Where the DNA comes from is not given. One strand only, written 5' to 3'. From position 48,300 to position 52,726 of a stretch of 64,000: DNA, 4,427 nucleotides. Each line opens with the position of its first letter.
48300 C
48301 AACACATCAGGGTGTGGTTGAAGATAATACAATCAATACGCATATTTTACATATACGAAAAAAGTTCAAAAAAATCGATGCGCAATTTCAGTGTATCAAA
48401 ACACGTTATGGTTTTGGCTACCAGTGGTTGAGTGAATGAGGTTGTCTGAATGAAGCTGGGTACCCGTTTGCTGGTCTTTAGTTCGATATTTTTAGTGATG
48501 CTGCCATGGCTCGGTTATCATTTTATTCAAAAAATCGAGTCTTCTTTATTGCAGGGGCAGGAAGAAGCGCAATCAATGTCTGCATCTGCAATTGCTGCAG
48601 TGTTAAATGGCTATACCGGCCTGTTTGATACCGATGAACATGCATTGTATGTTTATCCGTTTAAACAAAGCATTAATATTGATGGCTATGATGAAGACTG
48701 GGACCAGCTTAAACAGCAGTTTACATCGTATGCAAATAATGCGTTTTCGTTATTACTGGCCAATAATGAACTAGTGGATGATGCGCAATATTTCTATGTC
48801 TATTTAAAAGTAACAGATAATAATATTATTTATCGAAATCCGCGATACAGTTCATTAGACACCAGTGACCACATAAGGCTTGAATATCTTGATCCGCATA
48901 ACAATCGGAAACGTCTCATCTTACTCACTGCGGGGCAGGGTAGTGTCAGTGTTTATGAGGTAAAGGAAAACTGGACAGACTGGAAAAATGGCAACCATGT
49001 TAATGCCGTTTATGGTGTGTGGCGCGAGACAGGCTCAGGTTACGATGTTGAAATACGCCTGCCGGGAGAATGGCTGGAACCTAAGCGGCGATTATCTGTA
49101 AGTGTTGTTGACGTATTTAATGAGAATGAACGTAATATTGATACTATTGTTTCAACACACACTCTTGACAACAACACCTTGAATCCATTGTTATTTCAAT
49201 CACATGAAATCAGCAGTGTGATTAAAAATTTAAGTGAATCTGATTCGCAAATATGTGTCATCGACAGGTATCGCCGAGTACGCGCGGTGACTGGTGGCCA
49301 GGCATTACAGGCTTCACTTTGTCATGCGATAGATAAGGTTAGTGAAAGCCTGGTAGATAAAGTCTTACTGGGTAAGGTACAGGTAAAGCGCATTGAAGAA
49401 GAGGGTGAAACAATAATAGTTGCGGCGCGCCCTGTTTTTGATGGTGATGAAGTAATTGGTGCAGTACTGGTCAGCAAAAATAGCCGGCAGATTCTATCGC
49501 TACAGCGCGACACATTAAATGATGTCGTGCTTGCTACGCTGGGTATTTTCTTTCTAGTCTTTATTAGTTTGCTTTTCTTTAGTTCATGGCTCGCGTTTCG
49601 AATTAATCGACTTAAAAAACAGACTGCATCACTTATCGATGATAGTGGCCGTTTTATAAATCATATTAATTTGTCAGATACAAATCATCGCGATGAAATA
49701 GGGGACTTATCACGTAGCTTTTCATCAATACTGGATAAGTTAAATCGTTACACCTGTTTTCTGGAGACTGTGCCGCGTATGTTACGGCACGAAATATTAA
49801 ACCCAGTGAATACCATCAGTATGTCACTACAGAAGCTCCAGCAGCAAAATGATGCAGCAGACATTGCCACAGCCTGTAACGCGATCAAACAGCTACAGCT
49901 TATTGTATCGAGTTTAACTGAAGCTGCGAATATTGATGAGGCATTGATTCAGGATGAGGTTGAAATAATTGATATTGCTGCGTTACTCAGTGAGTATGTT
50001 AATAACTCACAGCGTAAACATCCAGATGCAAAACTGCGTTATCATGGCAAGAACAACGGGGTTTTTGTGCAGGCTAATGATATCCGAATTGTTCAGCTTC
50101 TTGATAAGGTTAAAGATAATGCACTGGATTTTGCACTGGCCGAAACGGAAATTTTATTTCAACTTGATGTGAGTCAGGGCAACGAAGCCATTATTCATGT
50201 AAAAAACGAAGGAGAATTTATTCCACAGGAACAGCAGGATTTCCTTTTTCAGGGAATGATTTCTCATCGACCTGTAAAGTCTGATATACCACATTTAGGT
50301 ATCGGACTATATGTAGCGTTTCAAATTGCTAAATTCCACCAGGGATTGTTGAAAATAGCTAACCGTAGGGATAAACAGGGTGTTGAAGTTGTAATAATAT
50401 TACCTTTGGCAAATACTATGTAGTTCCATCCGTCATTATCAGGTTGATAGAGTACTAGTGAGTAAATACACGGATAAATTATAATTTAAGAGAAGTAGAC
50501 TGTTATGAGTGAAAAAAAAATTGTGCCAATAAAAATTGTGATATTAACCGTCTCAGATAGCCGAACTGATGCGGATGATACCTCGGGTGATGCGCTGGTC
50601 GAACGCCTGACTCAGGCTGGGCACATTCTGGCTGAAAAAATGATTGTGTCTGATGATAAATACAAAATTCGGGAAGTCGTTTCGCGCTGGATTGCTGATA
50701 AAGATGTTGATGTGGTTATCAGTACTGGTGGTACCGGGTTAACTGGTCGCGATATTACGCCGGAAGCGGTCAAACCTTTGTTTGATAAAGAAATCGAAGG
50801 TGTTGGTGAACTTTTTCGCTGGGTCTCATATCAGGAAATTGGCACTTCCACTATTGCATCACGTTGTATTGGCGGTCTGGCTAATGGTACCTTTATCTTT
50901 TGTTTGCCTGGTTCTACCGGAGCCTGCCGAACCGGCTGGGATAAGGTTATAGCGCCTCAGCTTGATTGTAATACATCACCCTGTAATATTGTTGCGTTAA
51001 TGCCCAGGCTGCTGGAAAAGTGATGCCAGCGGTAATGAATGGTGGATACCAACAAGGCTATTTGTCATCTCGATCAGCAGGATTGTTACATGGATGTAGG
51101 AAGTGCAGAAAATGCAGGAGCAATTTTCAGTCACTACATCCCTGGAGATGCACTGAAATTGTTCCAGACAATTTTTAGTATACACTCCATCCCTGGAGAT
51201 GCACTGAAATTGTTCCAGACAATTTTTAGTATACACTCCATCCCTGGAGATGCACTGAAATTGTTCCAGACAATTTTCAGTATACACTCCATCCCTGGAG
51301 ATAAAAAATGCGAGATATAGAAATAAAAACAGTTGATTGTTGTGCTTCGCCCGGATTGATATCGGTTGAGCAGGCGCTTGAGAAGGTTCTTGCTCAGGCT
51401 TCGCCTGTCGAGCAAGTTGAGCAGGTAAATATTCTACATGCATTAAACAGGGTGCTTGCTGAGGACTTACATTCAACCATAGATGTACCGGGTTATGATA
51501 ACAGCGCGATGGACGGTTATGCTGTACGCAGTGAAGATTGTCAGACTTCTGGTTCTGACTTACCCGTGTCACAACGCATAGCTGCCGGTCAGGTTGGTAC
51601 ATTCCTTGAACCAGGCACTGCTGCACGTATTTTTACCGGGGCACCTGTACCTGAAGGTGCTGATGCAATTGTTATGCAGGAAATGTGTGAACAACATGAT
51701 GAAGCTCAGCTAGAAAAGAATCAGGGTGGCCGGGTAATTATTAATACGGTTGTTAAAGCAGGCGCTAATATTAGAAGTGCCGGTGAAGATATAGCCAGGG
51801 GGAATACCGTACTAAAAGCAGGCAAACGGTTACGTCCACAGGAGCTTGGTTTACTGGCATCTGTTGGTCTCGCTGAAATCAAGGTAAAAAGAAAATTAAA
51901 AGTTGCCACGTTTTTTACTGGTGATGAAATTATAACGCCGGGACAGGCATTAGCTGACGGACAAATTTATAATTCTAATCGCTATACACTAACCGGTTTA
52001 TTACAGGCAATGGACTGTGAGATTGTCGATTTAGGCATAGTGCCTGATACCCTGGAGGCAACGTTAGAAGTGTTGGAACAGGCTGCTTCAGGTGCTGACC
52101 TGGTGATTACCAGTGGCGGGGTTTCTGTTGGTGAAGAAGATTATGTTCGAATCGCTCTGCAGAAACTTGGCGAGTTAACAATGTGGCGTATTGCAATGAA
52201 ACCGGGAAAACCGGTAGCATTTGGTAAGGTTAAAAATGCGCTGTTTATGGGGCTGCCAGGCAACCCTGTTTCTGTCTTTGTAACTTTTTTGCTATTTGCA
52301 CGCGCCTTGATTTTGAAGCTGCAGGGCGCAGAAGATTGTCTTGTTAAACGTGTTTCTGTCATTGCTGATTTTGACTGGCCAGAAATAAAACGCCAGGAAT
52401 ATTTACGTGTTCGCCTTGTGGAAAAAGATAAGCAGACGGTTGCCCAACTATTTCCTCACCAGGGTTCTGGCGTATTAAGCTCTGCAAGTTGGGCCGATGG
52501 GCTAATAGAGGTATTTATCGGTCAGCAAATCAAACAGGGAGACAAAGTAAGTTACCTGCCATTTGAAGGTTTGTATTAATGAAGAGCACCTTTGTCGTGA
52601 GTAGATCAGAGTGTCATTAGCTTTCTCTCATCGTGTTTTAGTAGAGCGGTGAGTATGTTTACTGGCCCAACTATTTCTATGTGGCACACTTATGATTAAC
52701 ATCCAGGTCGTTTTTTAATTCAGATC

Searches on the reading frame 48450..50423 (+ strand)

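Call 57: search_protein_families(library=ncbifam, proteins=[L082:15316-15831:-], max_evalue=0.01)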
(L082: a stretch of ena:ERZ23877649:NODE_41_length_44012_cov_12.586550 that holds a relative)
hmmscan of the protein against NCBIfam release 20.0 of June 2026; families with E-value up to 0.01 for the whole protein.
L082:15316-15831:- (171 aa): 15 families
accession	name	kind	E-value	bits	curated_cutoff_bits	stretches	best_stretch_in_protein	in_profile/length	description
NF002854.0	PRK03147.1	subfamily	2e-25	89.7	170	1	27-153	34-160/176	thiol-disulfide oxidoreductase ResA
NF047696.1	ThlDiSintTplARhiz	equivalog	4.3e-24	85.5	230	1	36-162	78-210/219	thiol:disulfide interchange protein TlpA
NF041202.1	StoA_CxxC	exception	3.9e-19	69.1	210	1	14-154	11-153/163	endospore biogenesis thiol-disulfide oxidoreductase StoA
TIGR00385.1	dsbE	subfamily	5.1e-18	65.2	123.15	1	53-156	61-161/173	DsbE family thiol:disulfide interchange protein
NF011941.0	PRK15412.1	equivalog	4.8e-09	36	359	1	54-152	67-162/185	thiol:disulfide interchange protein DsbE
NF010625.0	PRK14018.1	equivalog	2.7e-08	32.8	522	1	53-158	54-165/521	bifunctional peptide-methionine (S)-S-oxide reductase MsrA/peptide-methionine (R)-S-oxide reductase MsrB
NF041054.1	WAxxUGC_long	equivalog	4e-07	29.6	300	1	34-145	83-194/354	ResA-like WAxxUGC motif-containing protein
TIGR01068.1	thioredoxin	equivalog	4.4e-07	30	96.8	1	55-101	14-59/101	thioredoxin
NF047697.1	ThioredTrxAClost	equivalog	3.1e-05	24.1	140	1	56-113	18-73/105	thioredoxin TrxA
NF006960.0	PRK09437.1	equivalog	4.9e-05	23.3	140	1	36-128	11-106/156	thioredoxin-dependent thiol peroxidase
NF006898.0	PRK09381.1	equivalog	8.5e-05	22.9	138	1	57-102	23-67/109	thioredoxin TrxA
NF008229.0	PRK10996.1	equivalog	0.00079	19.2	125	1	56-84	53-81/141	thioredoxin TrxC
NF053650.1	PerredPrxQDein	equivalog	0.0014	18.6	260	1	37-123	3-88/148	thioredoxin-dependent peroxiredoxin PrxQ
TIGR01126.1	pdi_dom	equivalog_domain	0.0022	18.2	107.2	1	54-92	13-52/105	protein disulfide-isomerase domain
TIGR01130.1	ER_PDI_fam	subfamily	0.0068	16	344.25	1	55-92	363-400/476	protein disulfide-isomerase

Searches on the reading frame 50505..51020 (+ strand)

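Call 83: search_protein_families(library=pfam, proteins=[window:50505-51020:+], max_evalue=0.001)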
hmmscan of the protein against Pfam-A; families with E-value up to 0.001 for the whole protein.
window:50505-51020:+ (172 aa): 1 family
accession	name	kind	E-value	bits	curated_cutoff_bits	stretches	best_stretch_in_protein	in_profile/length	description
PF00994.29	MoCF_biosynth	-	1.9e-34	118.9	26.6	1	13-153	2-142/144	Probable molybdopterin binding domain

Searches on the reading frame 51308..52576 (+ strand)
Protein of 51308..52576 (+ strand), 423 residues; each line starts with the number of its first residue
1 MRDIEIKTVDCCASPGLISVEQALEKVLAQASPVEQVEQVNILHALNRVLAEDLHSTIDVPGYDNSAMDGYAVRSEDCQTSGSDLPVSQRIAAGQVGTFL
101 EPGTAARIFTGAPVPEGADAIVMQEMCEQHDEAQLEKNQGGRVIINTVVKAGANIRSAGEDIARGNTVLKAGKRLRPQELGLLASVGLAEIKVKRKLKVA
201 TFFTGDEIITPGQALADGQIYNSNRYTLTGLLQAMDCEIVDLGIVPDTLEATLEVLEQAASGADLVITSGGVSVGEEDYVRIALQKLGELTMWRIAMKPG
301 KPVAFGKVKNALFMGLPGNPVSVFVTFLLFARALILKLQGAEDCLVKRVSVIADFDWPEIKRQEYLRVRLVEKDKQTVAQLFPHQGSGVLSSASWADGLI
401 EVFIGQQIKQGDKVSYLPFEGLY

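Call 83: search_protein_families(library=pfam, proteins=[window:51308-52576:+], max_evalue=0.001)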
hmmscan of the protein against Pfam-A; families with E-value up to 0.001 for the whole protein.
window:51308-52576:+ (423 aa): 3 families
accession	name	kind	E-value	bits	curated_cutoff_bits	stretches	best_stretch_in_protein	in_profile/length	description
PF03453.22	MoeA_N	-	9.1e-53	178.6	30.8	1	18-187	1-160/160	MoeA N-terminal region (domain I and II)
PF00994.29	MoCF_biosynth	-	3.3e-31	108.4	26.6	1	207-334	1-141/144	Probable molybdopterin binding domain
PF03454.20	MoeA_C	-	3.2e-14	53.3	22.1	1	355-419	6-72/72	MoeA C-terminal region (domain IV)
